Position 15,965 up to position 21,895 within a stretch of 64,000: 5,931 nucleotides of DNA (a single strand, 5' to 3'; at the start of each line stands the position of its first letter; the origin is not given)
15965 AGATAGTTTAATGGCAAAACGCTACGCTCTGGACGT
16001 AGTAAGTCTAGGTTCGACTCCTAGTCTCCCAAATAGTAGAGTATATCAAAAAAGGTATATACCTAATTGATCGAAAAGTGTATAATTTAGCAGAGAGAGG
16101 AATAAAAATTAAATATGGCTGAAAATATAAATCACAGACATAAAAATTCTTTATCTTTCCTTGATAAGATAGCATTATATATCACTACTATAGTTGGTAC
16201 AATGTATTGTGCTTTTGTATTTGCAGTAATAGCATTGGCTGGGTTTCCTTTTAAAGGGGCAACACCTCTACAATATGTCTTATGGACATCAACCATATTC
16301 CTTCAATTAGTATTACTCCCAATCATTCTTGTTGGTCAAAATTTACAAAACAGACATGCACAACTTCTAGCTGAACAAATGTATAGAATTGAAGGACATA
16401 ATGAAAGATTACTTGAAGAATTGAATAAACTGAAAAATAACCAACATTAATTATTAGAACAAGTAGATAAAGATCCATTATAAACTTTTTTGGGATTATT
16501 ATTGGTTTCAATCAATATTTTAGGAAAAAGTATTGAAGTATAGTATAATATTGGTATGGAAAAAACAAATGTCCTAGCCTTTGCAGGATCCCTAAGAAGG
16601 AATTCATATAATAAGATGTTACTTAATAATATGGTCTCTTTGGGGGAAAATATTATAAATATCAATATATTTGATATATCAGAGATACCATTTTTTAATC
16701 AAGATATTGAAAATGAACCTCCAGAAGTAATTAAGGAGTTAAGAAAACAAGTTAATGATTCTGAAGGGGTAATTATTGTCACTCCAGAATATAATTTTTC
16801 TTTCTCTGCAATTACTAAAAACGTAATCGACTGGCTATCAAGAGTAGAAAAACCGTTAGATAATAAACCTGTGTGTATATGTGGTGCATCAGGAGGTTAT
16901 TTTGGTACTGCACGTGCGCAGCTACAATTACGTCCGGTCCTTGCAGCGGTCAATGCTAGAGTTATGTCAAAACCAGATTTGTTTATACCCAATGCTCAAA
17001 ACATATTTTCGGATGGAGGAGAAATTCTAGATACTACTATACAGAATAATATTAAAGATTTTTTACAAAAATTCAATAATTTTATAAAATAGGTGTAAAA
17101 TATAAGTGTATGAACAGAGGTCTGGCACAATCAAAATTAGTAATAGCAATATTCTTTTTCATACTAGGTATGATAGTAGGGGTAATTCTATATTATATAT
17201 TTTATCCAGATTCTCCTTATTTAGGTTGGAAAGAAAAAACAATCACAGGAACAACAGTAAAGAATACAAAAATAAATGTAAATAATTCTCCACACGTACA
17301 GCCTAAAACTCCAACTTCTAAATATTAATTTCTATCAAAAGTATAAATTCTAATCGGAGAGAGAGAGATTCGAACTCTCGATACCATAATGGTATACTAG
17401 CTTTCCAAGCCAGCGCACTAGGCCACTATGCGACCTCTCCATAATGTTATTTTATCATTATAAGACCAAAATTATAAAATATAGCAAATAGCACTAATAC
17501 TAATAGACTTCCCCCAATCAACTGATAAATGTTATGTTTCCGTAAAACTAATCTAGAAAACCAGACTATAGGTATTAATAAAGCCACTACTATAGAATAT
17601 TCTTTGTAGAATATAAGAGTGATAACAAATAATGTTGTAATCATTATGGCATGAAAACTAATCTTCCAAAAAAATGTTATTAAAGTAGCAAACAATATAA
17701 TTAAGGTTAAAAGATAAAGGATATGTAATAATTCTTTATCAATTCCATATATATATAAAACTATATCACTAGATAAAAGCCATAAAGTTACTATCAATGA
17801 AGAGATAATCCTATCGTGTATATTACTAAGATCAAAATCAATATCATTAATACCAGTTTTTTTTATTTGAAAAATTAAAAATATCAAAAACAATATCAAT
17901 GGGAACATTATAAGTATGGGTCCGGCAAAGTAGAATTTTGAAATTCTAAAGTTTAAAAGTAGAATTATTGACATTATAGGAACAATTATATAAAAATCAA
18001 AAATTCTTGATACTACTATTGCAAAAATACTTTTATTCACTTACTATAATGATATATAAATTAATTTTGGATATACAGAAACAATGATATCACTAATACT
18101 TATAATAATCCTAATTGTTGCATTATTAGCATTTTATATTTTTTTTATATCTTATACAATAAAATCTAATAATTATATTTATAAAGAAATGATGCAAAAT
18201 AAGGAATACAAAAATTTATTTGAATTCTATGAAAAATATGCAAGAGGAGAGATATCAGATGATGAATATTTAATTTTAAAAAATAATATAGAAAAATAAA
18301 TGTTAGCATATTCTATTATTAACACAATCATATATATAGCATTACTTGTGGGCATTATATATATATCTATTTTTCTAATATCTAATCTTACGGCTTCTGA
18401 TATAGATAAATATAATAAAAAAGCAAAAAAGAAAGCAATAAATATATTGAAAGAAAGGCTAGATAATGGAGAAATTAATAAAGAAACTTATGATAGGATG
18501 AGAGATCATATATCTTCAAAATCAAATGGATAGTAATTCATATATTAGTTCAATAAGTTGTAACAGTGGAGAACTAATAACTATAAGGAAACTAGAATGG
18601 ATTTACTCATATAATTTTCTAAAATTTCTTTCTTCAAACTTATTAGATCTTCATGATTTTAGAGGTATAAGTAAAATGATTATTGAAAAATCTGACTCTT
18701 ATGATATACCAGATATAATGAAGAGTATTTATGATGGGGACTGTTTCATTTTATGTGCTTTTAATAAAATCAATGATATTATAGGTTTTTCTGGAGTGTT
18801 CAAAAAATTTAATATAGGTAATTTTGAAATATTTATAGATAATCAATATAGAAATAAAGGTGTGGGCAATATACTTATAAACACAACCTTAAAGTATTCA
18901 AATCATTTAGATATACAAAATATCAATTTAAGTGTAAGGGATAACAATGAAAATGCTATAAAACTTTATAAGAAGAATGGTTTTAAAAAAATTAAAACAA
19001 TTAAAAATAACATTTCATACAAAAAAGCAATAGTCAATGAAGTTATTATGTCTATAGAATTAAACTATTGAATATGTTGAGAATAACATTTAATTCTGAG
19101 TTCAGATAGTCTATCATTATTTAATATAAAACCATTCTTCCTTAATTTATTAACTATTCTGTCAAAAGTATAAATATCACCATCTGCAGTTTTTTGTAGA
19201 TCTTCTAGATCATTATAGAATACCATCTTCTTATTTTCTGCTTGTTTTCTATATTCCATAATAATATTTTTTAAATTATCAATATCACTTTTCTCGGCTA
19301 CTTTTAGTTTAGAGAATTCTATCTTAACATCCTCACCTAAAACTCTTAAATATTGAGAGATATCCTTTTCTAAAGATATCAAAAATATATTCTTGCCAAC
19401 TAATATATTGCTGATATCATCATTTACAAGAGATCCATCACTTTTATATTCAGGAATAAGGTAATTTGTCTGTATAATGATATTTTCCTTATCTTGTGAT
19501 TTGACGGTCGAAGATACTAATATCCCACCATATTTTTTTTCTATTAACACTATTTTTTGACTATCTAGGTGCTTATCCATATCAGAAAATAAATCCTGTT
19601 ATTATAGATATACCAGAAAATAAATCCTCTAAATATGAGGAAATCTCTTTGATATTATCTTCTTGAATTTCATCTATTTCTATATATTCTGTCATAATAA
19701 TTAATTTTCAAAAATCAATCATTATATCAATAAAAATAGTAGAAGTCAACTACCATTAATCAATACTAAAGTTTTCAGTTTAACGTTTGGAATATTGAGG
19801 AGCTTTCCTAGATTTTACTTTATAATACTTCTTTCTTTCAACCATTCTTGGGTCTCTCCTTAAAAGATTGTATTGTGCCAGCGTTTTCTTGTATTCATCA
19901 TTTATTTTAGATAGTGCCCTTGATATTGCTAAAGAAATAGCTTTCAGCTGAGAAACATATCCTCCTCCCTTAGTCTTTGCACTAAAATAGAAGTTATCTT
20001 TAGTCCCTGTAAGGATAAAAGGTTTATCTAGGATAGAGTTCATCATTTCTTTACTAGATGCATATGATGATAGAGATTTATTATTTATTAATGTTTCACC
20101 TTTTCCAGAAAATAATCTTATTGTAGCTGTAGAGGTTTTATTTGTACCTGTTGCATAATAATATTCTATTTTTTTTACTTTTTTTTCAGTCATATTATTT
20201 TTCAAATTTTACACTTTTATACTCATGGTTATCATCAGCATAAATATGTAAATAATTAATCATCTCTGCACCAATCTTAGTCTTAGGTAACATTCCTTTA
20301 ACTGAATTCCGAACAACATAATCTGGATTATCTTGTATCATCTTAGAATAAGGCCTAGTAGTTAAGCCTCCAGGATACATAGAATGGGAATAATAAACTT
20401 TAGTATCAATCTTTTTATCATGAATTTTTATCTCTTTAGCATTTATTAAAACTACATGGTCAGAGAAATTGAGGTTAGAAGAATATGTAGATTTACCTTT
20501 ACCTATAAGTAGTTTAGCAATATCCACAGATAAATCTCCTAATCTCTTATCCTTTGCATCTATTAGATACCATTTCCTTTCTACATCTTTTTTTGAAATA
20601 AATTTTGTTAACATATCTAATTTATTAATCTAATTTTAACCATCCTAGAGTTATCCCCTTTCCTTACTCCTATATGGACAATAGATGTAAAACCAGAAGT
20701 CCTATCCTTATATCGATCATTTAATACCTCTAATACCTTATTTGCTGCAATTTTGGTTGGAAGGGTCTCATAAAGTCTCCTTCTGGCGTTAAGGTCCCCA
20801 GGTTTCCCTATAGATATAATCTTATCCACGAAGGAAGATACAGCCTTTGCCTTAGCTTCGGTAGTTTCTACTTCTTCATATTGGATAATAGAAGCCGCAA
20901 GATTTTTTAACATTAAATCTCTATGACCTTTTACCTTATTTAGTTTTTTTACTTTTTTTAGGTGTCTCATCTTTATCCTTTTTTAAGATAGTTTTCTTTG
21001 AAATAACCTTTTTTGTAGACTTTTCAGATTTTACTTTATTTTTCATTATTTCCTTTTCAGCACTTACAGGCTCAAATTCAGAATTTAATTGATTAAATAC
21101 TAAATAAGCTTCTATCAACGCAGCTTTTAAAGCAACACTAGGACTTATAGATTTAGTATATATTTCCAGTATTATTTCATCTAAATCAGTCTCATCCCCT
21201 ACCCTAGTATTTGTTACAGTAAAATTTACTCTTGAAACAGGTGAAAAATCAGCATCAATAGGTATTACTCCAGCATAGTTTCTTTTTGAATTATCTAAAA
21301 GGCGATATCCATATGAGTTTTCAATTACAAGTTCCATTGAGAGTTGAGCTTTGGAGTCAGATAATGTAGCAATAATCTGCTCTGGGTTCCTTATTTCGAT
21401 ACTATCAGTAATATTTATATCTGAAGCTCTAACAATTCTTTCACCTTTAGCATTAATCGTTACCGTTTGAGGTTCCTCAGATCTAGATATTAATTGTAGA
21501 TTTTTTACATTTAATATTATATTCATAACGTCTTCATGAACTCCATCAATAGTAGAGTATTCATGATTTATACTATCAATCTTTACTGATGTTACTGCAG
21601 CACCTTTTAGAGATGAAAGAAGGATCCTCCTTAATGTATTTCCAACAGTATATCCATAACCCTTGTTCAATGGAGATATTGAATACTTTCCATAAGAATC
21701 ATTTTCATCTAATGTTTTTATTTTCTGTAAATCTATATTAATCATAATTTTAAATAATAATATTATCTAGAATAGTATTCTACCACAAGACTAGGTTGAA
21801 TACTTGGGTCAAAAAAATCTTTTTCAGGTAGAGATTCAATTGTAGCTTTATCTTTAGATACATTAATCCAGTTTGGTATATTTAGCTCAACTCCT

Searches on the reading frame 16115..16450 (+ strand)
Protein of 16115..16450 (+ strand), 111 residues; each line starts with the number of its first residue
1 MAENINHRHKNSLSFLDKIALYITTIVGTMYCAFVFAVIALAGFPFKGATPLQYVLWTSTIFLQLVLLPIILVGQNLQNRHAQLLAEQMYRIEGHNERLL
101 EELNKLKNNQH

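Call 16: search_protein_families(library=pfam, proteins=[window:16115-16450:+], max_evalue=0.001)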
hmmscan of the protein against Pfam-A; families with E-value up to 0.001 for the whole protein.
window:16115-16450:+ (111 aa): 1 family
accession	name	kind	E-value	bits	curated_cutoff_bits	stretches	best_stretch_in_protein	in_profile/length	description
PF06210.16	DUF1003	-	4.7e-05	24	27.4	1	32-106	13-88/103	Protein of unknown function (DUF1003)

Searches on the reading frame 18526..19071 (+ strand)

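Call 16: search_protein_families(library=pfam, proteins=[window:18526-19071:+], max_evalue=0.001)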
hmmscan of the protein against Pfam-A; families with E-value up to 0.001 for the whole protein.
window:18526-19071:+ (181 aa): 5 families
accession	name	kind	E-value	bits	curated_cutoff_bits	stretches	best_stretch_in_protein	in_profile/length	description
PF00583.31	Acetyltransf_1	-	1.5e-11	45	20.7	1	70-153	31-116/116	Acetyltransferase (GNAT) family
PF13508.13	Acetyltransf_7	-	4.1e-11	43.5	27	1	75-155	6-84/84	Acetyltransferase (GNAT) domain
PF13673.13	Acetyltransf_10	-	3.4e-09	37.2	23.6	1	66-157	24-111/128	Acetyltransferase (GNAT) domain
PF13420.13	Acetyltransf_4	-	4.8e-05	23.9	24.3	1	96-167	75-148/155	Acetyltransferase (GNAT) domain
PF13302.13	Acetyltransf_3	-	0.00011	23.4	25.4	1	74-154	54-138/138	Acetyltransferase (GNAT) domain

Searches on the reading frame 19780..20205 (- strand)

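Call 16: search_protein_families(library=pfam, proteins=[window:19780-20205:-], max_evalue=0.001)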
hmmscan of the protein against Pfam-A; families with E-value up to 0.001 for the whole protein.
window:19780-20205:- (141 aa): 1 family
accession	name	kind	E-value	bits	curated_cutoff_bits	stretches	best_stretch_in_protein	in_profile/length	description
PF00380.25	Ribosomal_S9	-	4.1e-35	121.3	22.5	1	20-141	1-121/121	Ribosomal protein S9/S16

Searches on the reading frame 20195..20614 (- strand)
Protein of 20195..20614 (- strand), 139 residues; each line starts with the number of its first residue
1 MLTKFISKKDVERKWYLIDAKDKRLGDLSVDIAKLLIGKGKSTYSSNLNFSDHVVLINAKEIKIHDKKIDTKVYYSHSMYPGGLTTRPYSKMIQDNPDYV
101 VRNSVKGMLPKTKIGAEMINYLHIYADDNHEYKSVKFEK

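Call 16: search_protein_families(library=pfam, proteins=[window:20195-20614:-], max_evalue=0.001)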
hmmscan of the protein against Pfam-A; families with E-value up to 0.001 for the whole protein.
window:20195-20614:- (139 aa): 1 family
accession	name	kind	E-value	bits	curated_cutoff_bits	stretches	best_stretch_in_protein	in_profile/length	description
PF00572.24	Ribosomal_L13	-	3.4e-38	130.8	23.8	1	13-131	1-119/119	Ribosomal protein L13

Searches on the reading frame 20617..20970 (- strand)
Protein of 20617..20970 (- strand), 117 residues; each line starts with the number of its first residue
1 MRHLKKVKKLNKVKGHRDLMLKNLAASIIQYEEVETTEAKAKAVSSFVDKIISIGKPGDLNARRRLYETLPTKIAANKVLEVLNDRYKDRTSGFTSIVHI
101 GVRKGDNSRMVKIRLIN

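Call 17: search_protein_families(library=pfam, proteins=[window:20617-20970:-], max_evalue=0.001)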
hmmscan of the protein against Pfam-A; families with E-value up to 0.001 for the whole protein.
window:20617-20970:- (117 aa): 1 family
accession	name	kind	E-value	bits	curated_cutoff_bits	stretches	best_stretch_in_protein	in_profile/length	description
PF01196.24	Ribosomal_L17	-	1.3e-26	93.8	27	1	20-115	1-96/97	Ribosomal protein L17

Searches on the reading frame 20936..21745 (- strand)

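Call 17: search_protein_families(library=pfam, proteins=[window:20936-21745:-], max_evalue=0.001)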
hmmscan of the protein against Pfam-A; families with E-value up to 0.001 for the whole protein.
window:20936-21745:- (269 aa): 2 families
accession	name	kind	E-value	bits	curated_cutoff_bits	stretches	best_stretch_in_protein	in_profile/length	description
PF01000.31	RNA_pol_A_bac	-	1.1e-27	97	33.9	1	54-168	1-119/119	RNA polymerase Rpb3/RpoA insert domain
PF01193.29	RNA_pol_L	-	5.6e-15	55.3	24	1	25-210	2-67/74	RNA polymerase Rpb3/Rpb11 dimerisation domain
